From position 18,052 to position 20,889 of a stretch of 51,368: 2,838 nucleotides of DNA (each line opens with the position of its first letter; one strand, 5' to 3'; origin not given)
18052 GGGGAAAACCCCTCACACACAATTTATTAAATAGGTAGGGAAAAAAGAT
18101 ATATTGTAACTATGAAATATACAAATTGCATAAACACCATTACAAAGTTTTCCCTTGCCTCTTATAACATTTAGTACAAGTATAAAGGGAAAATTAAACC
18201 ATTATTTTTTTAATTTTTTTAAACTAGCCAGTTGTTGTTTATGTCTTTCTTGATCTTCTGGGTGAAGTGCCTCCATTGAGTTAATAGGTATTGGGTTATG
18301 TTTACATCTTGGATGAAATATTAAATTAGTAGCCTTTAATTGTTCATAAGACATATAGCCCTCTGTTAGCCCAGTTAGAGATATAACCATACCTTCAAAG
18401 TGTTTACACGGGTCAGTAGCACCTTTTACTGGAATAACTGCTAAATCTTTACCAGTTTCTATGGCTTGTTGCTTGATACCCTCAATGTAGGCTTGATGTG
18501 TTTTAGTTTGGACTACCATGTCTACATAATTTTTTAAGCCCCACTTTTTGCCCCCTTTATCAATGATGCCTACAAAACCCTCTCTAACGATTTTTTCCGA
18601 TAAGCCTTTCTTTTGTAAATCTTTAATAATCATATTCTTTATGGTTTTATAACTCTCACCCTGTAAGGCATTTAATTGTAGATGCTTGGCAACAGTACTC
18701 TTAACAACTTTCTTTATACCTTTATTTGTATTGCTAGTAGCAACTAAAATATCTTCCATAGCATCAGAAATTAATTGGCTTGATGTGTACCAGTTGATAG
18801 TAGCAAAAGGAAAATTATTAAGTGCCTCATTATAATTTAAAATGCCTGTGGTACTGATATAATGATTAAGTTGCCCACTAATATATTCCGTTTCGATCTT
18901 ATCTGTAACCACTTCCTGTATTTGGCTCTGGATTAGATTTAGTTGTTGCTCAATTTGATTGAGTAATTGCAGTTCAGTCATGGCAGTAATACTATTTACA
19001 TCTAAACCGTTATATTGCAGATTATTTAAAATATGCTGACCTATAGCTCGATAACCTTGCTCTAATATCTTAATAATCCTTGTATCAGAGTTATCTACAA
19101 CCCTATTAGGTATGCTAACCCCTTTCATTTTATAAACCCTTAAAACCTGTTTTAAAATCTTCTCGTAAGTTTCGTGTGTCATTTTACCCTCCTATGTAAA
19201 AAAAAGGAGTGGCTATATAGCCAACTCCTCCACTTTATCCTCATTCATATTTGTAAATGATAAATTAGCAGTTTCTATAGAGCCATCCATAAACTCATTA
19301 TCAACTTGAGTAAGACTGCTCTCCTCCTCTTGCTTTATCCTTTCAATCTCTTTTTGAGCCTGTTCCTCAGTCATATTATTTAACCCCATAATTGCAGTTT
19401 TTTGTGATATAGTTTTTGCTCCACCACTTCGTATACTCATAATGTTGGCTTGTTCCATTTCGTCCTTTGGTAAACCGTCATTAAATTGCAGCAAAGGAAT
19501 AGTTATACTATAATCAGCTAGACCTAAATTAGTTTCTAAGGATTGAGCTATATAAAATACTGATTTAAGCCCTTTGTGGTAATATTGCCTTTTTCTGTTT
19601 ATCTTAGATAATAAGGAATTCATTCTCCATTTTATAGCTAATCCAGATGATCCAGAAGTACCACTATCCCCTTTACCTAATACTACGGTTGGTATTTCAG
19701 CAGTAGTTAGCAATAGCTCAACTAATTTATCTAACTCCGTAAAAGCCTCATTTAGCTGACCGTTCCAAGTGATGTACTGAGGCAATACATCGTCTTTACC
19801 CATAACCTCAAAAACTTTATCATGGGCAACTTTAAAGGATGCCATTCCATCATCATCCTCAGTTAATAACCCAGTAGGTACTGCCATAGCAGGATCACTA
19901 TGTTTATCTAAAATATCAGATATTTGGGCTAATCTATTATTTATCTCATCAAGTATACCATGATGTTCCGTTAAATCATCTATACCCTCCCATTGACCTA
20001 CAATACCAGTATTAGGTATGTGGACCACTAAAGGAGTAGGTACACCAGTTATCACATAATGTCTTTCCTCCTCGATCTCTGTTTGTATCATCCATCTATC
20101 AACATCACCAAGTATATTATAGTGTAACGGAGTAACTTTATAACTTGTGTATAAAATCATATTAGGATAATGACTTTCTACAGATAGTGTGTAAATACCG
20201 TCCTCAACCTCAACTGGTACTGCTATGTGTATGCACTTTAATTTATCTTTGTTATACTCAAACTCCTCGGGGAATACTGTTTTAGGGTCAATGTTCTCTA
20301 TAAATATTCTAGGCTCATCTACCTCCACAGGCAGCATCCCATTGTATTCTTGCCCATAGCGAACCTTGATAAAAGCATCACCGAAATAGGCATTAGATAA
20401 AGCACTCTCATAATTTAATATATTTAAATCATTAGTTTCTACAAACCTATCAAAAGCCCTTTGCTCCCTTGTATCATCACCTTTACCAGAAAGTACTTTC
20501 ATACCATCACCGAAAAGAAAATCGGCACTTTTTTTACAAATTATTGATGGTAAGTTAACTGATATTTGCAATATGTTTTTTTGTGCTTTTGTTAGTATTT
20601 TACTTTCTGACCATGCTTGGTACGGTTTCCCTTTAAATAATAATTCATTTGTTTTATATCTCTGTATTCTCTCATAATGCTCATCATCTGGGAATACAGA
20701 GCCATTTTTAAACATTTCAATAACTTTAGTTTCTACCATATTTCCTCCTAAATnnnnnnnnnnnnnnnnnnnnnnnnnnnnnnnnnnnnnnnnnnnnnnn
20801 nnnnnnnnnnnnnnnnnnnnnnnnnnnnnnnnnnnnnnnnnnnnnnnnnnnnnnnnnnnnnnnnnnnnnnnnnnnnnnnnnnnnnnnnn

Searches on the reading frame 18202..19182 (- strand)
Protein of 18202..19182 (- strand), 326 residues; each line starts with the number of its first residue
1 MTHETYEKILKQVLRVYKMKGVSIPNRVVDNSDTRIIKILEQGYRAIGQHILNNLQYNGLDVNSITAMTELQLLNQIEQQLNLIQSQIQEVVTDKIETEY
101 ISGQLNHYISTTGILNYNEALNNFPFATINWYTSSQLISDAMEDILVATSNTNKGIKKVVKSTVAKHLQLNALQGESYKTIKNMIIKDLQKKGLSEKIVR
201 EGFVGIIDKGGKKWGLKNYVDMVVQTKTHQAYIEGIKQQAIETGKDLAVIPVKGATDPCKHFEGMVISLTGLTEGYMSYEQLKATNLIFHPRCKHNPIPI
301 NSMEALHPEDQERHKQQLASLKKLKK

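Call 65: search_protein_families(library=phrogs, proteins=[window:18202-19182:-], max_evalue=0.00001)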
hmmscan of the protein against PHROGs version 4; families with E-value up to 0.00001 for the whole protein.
window:18202-19182:- (326 aa): 2 families
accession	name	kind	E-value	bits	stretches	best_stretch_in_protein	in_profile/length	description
phrog_4611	-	head and packaging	1.3e-33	117.3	1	63-315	37-287/710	minor head protein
phrog_581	-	head and packaging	3.6e-18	66.9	1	73-299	77-294/564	minor head protein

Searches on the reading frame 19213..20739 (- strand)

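Call 65: search_protein_families(library=phrogs, proteins=[window:19213-20739:-], max_evalue=0.00001)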
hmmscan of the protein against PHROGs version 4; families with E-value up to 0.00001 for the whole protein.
window:19213-20739:- (508 aa): 4 families
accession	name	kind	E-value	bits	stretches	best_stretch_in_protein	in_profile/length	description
phrog_533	-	head and packaging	6e-43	148.1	1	14-478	21-486/495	portal protein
phrog_64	-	head and packaging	2.1e-35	123.2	1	20-484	84-507/547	portal protein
phrog_9064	-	head and packaging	1.5e-07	32.2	1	363-482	102-216/228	portal protein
phrog_8418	-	head and packaging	6.5e-06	27.3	0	377-485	9-114/136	portal protein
